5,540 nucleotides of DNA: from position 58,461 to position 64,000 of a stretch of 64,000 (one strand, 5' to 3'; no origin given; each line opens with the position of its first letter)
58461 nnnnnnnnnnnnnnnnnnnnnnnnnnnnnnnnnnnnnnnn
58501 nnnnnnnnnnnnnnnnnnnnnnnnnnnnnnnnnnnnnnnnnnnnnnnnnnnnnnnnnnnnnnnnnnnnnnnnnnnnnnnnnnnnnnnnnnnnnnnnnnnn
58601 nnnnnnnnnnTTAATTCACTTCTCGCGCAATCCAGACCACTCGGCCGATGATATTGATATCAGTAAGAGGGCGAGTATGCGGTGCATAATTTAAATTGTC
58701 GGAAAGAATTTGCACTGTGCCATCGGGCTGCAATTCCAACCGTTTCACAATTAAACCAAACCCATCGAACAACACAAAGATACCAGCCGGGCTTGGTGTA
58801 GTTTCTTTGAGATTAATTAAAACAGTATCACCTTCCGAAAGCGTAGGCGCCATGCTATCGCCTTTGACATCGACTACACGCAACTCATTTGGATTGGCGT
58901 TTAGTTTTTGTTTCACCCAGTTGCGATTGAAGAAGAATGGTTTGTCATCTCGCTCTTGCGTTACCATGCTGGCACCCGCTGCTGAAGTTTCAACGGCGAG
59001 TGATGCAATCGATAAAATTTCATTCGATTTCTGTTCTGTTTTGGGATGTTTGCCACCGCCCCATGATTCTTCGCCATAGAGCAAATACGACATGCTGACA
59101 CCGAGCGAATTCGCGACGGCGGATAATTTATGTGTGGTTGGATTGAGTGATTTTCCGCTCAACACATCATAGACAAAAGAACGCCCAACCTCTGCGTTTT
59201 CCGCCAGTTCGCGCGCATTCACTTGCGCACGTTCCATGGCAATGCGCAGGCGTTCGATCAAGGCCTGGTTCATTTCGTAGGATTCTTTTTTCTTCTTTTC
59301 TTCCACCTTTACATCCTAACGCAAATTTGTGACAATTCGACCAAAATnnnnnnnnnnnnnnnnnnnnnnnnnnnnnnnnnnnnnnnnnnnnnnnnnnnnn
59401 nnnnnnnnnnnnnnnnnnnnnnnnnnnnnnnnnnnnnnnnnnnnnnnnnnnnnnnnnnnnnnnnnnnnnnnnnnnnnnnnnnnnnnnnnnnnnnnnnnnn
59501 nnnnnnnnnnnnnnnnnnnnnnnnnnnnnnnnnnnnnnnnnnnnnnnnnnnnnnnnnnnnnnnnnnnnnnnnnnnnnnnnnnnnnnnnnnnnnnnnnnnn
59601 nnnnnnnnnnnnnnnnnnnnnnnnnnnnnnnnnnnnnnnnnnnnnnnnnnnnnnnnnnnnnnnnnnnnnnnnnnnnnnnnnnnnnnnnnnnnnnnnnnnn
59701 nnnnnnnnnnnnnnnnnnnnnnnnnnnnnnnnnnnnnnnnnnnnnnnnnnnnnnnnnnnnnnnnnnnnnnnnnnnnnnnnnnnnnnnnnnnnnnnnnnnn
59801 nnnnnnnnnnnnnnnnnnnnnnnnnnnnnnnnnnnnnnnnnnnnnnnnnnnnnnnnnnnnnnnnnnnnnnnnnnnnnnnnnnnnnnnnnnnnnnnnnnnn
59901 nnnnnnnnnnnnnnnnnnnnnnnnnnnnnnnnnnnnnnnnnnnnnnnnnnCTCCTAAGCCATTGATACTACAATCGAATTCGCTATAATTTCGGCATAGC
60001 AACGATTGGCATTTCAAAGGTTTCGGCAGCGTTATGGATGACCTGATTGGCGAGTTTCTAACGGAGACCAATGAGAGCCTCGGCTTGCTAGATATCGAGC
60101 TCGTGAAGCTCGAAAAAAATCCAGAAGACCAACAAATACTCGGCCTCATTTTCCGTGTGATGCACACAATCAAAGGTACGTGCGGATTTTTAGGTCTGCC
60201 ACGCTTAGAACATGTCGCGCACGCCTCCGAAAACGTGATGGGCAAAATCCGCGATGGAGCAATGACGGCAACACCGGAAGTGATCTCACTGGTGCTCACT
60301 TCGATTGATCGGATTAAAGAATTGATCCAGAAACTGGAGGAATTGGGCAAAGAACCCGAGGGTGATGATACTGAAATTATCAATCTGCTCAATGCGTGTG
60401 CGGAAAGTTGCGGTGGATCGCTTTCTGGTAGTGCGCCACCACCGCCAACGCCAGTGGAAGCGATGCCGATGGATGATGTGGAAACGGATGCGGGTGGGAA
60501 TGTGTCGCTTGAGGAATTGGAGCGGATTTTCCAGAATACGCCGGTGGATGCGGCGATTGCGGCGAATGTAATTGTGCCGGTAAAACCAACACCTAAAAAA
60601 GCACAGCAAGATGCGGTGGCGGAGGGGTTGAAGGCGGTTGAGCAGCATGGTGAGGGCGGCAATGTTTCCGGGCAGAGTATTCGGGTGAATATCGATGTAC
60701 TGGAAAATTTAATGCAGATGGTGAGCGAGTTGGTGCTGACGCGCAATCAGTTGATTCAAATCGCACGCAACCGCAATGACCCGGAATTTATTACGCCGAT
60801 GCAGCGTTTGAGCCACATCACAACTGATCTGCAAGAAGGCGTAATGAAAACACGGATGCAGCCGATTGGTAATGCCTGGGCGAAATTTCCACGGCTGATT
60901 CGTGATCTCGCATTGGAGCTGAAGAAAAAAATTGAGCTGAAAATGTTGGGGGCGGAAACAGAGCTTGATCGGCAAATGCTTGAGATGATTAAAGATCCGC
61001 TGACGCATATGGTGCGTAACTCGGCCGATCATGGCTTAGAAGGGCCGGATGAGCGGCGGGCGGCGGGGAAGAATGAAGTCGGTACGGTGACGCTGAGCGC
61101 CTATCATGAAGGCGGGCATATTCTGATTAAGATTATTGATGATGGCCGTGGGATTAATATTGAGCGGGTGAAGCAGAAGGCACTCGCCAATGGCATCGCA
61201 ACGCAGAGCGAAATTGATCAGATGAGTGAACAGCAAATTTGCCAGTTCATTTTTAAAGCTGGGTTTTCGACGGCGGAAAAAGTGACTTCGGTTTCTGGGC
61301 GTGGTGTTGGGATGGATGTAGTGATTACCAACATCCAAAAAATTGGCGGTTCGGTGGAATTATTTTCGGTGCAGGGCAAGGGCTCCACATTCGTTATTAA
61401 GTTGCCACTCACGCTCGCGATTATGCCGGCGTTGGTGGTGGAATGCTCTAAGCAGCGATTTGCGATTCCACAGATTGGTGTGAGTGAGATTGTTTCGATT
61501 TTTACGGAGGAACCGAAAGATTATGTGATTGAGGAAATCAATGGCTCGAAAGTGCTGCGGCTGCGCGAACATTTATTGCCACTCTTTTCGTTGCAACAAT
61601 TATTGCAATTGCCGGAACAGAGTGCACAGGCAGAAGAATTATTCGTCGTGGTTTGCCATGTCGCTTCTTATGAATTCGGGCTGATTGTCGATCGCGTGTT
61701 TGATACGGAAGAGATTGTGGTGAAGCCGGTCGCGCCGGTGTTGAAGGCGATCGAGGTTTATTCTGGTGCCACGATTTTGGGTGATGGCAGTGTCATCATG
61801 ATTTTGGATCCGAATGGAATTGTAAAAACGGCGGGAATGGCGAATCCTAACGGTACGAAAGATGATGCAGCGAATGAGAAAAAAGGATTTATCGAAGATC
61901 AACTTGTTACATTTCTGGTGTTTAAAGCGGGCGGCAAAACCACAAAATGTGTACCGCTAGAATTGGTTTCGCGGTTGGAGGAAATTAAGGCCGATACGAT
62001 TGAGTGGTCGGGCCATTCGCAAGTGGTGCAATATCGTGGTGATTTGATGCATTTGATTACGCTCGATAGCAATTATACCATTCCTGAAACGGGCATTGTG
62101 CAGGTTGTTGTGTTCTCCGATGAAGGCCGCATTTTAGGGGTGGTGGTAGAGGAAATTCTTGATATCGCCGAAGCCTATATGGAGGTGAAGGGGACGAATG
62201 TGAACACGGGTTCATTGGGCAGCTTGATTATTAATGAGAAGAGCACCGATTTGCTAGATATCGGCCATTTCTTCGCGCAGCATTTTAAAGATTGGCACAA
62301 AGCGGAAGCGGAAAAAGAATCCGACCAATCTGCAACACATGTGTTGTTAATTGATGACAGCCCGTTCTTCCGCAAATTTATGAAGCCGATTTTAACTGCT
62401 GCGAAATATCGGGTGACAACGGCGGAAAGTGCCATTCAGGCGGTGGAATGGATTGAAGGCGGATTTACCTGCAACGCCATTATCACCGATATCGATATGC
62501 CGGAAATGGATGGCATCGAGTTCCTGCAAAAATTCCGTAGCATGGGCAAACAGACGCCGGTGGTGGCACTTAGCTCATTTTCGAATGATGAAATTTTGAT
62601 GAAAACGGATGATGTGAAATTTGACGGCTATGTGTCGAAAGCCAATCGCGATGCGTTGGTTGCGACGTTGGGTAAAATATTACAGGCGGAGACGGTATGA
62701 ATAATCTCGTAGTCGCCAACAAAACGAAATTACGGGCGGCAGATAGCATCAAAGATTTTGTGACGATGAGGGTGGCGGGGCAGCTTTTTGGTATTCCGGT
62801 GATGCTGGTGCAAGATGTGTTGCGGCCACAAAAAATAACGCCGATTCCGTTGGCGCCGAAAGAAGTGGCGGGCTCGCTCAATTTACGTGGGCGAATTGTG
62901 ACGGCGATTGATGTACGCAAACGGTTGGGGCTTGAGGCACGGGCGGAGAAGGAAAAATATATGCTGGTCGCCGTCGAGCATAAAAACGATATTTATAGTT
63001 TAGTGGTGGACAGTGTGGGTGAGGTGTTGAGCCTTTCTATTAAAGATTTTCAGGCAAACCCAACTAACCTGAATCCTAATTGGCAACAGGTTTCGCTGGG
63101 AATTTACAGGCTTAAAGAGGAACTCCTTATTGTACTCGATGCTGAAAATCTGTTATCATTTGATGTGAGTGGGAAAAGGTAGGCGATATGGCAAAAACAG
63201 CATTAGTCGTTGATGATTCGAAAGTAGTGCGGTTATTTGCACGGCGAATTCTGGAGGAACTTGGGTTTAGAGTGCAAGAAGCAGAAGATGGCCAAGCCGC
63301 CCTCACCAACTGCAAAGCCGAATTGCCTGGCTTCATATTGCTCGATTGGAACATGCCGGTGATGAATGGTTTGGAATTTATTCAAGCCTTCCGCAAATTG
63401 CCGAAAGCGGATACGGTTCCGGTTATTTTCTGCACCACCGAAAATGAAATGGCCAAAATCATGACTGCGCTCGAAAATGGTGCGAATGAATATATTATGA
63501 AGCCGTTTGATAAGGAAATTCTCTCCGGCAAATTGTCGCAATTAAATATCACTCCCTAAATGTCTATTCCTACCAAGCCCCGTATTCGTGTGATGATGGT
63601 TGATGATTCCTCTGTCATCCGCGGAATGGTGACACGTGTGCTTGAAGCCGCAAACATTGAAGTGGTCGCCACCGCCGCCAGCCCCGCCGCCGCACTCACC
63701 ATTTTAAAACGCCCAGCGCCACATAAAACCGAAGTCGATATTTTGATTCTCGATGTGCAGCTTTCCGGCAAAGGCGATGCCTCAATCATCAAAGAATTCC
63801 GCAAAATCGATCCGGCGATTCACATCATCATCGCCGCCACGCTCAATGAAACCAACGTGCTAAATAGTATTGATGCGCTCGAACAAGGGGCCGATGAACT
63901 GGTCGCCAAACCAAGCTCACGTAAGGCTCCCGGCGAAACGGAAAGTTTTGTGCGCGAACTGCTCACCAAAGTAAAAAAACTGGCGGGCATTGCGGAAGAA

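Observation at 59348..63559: chpT sits directly upstream of, and co-oriented with, a CheA-REC hybrid chemosensory operon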

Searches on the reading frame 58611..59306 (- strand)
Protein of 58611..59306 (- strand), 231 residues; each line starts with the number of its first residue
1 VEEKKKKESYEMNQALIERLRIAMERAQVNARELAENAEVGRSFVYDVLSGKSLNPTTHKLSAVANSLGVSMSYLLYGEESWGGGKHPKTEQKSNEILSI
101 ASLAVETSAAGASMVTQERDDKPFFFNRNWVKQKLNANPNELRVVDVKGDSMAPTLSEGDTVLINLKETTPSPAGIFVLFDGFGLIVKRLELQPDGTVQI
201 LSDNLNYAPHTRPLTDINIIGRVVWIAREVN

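Call 9: search_protein_families(library=pfam, proteins=[window:58611-59306:-], max_evalue=0.01)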
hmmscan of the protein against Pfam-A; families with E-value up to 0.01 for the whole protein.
window:58611-59306:- (231 aa): 6 families
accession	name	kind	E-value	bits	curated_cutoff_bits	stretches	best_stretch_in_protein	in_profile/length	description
PF00717.28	Peptidase_S24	-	5.3e-15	55.6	23.3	1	107-224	5-116/116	Peptidase S24-like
PF07022.19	Phage_CI_repr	-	3.6e-06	27.6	22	1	21-81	4-63/65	Bacteriophage CI repressor helix-turn-helix domain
PF13560.12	HTH_31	-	0.00012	22.8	27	1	18-71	4-57/64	Helix-turn-helix domain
PF01381.28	HTH_3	-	0.00015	22.2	23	1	21-75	2-55/55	Helix-turn-helix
PF12844.13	HTH_19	-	0.00072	19.9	30.2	1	18-79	2-62/64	Helix-turn-helix domain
PF13443.12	HTH_26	-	0.002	18.8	22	1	19-73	1-55/63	Cro/C1-type HTH DNA-binding domain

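Call 10: search_protein_families(library=ncbifam, proteins=[window:58611-59306:-], max_evalue=0.01)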
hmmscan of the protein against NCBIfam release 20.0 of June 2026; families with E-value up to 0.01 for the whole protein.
window:58611-59306:- (231 aa): 8 families
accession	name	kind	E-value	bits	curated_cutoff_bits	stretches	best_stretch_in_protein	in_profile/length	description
NF048000.1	ECH1013_TF_S24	equivalog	1.3e-48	165.6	300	1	16-229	3-203/204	ECH_1013 family putative transcriptional regulator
TIGR02754.1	sod_Ni_protease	equivalog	4.6e-06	27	63.25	1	147-217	3-79/90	nickel-type superoxide dismutase maturation protease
NF010465.0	PRK13890.1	equivalog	3.5e-05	23.9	96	1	20-76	11-65/121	conjugal transfer protein TrbA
NF007621.2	PRK10276.1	subfamily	7.7e-05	22.7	110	1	133-226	20-113/115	translesion error-prone DNA polymerase V autoproteolytic subunit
TIGR02227.1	sigpep_I_bact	equivalog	0.002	18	47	1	143-167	21-45/162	signal peptidase I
NF007257.0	PRK09706.1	subfamily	0.0037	17.1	101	1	13-94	3-79/135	transcriptional repressor DicA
NF006015.0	PRK08154.1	subfamily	0.0055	15.9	204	1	3-80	18-94/314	anaerobic benzoate catabolism transcriptional regulator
TIGR03070.1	couple_hipB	subfamily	0.0083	16.1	71.65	0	30-71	17-57/58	type II toxin-antitoxin system Y4mF family antitoxin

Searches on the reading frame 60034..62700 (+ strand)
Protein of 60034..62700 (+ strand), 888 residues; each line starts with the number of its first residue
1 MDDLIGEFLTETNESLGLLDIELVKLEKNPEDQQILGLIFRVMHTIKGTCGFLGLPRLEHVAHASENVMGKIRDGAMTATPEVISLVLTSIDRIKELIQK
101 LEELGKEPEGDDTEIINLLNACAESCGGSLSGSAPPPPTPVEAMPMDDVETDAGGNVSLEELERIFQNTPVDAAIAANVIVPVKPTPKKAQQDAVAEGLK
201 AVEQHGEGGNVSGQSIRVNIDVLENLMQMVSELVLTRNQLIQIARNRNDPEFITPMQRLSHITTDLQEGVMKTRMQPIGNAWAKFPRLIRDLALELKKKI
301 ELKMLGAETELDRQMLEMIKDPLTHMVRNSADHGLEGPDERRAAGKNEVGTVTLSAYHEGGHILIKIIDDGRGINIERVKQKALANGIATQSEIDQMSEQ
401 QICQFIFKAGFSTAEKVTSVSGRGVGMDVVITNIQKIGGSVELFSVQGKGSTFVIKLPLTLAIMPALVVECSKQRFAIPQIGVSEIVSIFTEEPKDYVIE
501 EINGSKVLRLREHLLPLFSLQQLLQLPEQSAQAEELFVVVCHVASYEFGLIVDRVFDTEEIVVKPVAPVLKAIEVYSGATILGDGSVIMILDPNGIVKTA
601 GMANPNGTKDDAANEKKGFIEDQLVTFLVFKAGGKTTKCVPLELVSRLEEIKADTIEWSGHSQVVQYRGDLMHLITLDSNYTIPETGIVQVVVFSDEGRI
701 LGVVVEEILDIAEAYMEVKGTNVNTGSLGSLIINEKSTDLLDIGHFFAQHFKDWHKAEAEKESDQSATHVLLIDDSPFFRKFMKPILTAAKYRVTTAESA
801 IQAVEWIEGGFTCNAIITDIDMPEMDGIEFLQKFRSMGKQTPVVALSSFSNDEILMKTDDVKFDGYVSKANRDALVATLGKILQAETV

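Call 9: search_protein_families(library=pfam, proteins=[window:60034-62700:+], max_evalue=0.01)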
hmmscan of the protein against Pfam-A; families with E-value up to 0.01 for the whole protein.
window:60034-62700:+ (888 aa): 5 families
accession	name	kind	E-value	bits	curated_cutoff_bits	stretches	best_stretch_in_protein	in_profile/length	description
PF01584.24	CheW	-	3.2e-30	105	23.5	2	466-598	2-135/138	CheW-like domain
PF00072.30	Response_reg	-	1.4e-20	74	30.2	1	770-877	1-108/111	Response regulator receiver domain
PF02518.31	HATPase_c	-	7.5e-16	59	26.4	1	321-460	4-110/111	Histidine kinase-, DNA gyrase B-, and HSP90-like ATPase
PF02895.20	H-kinase_dim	-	3.4e-15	56.7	23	1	214-273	2-68/68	Signal transducing histidine kinase, homodimeric domain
PF01627.28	Hpt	-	2e-14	54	24.6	1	3-95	1-82/84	Hpt domain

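Call 10: search_protein_families(library=ncbifam, proteins=[window:60034-62700:+], max_evalue=0.01)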
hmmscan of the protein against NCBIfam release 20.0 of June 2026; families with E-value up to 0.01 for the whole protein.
window:60034-62700:+ (888 aa): 93 families (the best 25 are shown)
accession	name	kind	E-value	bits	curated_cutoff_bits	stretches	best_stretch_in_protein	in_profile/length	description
NF041336.1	CheA_Halo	equivalog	6.5e-127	424.9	950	2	189-592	266-662/666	chemotaxis protein CheA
NF007835.0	PRK10547.1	equivalog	5.5e-114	382.1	793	2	176-593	240-653/670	chemotaxis protein CheA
NF008318.0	PRK11107.1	equivalog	2e-16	59.2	890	2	751-869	651-770/920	two-component sensor histidine kinase BarA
TIGR02956.1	TMAO_torS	equivalog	3.3e-16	58.6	676.5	2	758-886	692-823/967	TMAO reductase system sensor histidine kinase/response regulator TorS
NF008099.0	PRK10841.1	equivalog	1.4e-15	56.2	920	1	755-847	812-903/949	two-component system sensor histidine kinase RcsC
NF007969.0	PRK10693.1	equivalog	8.2e-14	51.4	329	1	768-850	8-89/337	two-component system response regulator RssB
NF046020.1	HisKinCckABruc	equivalog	1.2e-13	49.8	1000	1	755-857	736-840/868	cell cycle histidine kinase CckA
NF011874.0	PRK15347.1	equivalog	6.8e-13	47.5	852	2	769-869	692-795/921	two component system sensor kinase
NF052574.1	HisKinEspCMyxo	equivalog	1.4e-12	46.6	1200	2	757-836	655-733/785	serine histidine kinase EspC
NF038297.2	hybrid_HK_HrmK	equivalog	3.7e-12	45.7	725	1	686-845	408-569/607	hybrid histidine kinase/response regulator HrmK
NF001965.0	PRK00742.1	subfamily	4.3e-12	45.9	293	1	767-852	3-88/357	chemotaxis-specific protein-glutamate methyltransferase CheB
NF041367.1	CheY_Halo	equivalog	1.3e-10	41.7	200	1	770-872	1-102/114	chemotaxis protein CheY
NF006900.1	PRK09390.1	equivalog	1.4e-10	41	255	1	767-848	4-84/203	response regulator FixJ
NF008543.0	PRK11466.1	equivalog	1.6e-10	39.5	982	1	766-885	680-800/914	TMAO reductase system sensor histidine kinase/response regulator TorS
TIGR01818.1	ntrC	equivalog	3.9e-10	39.1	558.6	1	770-851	1-81/463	nitrogen regulation protein NR(I)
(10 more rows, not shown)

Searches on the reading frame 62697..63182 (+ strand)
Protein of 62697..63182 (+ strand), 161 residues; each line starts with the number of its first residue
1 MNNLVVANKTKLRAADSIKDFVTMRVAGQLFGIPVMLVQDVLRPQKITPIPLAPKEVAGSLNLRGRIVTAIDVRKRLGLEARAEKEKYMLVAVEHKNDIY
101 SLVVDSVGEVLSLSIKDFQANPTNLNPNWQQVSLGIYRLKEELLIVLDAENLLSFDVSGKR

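Call 9: search_protein_families(library=pfam, proteins=[window:62697-63182:+], max_evalue=0.01)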
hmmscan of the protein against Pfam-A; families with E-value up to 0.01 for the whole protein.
window:62697-63182:+ (161 aa): 1 family
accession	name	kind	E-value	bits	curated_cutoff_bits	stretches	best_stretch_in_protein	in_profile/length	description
PF01584.24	CheW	-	3.8e-32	111.2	23.5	1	21-154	2-135/138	CheW-like domain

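Call 10: search_protein_families(library=ncbifam, proteins=[window:62697-63182:+], max_evalue=0.01)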
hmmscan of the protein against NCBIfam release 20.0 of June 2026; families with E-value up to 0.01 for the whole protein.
window:62697-63182:+ (161 aa): 2 families
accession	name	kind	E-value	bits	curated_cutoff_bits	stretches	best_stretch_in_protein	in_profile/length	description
NF007903.0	PRK10612.1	equivalog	2.3e-14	53.4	260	1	6-155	4-153/167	chemotaxis protein CheW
NF007835.0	PRK10547.1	equivalog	0.0027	16.4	793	1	17-120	526-628/670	chemotaxis protein CheA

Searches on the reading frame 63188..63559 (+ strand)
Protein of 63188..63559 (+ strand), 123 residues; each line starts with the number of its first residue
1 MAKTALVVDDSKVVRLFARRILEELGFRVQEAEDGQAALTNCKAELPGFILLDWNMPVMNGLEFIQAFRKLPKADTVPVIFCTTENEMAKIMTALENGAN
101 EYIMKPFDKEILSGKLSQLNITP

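Call 9: search_protein_families(library=pfam, proteins=[window:63188-63559:+], max_evalue=0.01)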
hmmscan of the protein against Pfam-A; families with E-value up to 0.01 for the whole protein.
window:63188-63559:+ (123 aa): 1 family
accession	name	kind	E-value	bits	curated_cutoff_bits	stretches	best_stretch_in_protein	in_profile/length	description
PF00072.30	Response_reg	-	1.2e-28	99.9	30.2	1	6-113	2-107/111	Response regulator receiver domain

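Call 10: search_protein_families(library=ncbifam, proteins=[window:63188-63559:+], max_evalue=0.01)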
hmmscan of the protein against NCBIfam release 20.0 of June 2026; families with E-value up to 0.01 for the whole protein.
window:63188-63559:+ (123 aa): 102 families (the best 25 are shown)
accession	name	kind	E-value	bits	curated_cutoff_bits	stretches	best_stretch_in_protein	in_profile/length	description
NF007901.0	PRK10610.1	equivalog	4.9e-25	88.1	189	1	5-118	8-122/129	chemotaxis response regulator CheY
TIGR02154.1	PhoB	equivalog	1e-23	83.8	296.2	1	1-115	1-115/226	phosphate regulon transcriptional regulator PhoB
NF041733.1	resp_reg_CseB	equivalog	1.1e-20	74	350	1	5-116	3-111/228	two-component system response regulator CseB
NF045944.1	ResRegRpaBCyano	equivalog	6.3e-20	71.5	330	1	6-114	1-106/229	response regulator transcription factor RpaB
NF040689.1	MtrAB_MtrA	equivalog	3.9e-19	68.9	300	1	6-113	2-106/219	MtrAB system response regulator MtrA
NF007969.0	PRK10693.1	equivalog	9.6e-19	67.6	329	1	2-107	7-110/337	two-component system response regulator RssB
NF007546.0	PRK10161.1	equivalog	1.8e-18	67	471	1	1-112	1-112/229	phosphate response regulator transcription factor PhoB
NF001965.0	PRK00742.1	subfamily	2e-18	66.8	293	1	5-109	6-111/357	chemotaxis-specific protein-glutamate methyltransferase CheB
NF041367.1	CheY_Halo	equivalog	2e-18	66.8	200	1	6-112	2-106/114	chemotaxis protein CheY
NF007135.0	PRK09581.1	equivalog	5.3e-18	65.1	474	1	1-116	1-116/457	PleD family two-component system response regulator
NF008469.0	PRK11361.1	equivalog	8.2e-18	64.3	714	1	3-112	5-112/461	acetoacetate metabolism transcriptional regulator AtoC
NF007820.0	PRK10529.1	equivalog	1.6e-17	63.7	325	1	4-112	3-108/225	two-component system response regulator KdpE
NF053854.1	RespRegPhoBBctds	equivalog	2.3e-17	63.1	270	1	6-108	2-103/225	two-component system response regulator PhoB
NF012023.0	PRK15479.1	equivalog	3.2e-17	62.8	337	1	6-118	4-114/224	transcriptional regulator TctD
TIGR01818.1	ntrC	equivalog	1.4e-16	60.3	558.6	1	6-109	2-103/463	nitrogen regulation protein NR(I)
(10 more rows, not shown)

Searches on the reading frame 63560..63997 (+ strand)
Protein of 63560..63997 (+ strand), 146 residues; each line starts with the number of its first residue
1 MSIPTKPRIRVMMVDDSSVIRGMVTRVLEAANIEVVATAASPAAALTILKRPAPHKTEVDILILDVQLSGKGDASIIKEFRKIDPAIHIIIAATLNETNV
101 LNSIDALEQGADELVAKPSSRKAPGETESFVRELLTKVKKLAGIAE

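Call 9: search_protein_families(library=pfam, proteins=[window:63560-63997:+], max_evalue=0.01)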
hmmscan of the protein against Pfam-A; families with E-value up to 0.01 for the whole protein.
window:63560-63997:+ (146 aa): 1 family
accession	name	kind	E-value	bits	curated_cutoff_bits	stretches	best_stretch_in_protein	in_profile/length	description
PF00072.30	Response_reg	-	1.2e-13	51.6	30.2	1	11-121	1-103/111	Response regulator receiver domain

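Call 10: search_protein_families(library=ncbifam, proteins=[window:63560-63997:+], max_evalue=0.01)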
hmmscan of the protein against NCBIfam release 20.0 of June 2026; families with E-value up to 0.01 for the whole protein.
window:63560-63997:+ (146 aa): 70 families (the best 25 are shown)
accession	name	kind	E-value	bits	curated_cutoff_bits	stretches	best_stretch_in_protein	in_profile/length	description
NF001965.0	PRK00742.1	subfamily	2.6e-19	69.6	293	1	8-142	3-131/357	chemotaxis-specific protein-glutamate methyltransferase CheB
NF009206.0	PRK12555.1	subfamily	1.3e-12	47.3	342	1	9-143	1-129/340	chemotaxis-specific protein-glutamate methyltransferase CheB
NF045944.1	ResRegRpaBCyano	equivalog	3.6e-11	42.9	330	1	12-140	1-117/229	response regulator transcription factor RpaB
TIGR01818.1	ntrC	equivalog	2.1e-10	40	558.6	1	11-118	1-100/463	nitrogen regulation protein NR(I)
TIGR02154.1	PhoB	equivalog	3.4e-10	39.6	296.2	1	10-122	4-110/226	phosphate regulon transcriptional regulator PhoB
NF007005.1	PRK09468.1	equivalog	9.5e-10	38.3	331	1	9-120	4-107/237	osmolarity response regulator transcription factor OmpR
NF041733.1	resp_reg_CseB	equivalog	1.9e-09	37.2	350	1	10-120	2-103/228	two-component system response regulator CseB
NF040689.1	MtrAB_MtrA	equivalog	6.5e-09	35.4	300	1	11-121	1-102/219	MtrAB system response regulator MtrA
NF041367.1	CheY_Halo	equivalog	1.8e-08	34.7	200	1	11-121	1-103/114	chemotaxis protein CheY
NF047785.1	respo_reg_MadR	equivalog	2.5e-08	33.5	300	1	9-117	1-106/209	MadR family response regulator transcription factor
NF011896.0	PRK15369.1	equivalog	3.1e-08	33.5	242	1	9-122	4-111/211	two component system response regulator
NF008034.0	PRK10766.1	equivalog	4.3e-08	32.9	275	1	10-120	4-105/231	two-component system response regulator TorR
NF008296.0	PRK11083.1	equivalog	6e-08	32.4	273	1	9-142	4-125/228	two-component system response regulator CreB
NF051870.1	NAssimRespRegNtrX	equivalog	3.3e-07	29.5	600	1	11-119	4-106/452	nitrogen assimilation response regulator NtrX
NF008378.0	PRK11173.1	equivalog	3.9e-07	29.6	334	1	10-140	5-123/238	two-component system response regulator ArcA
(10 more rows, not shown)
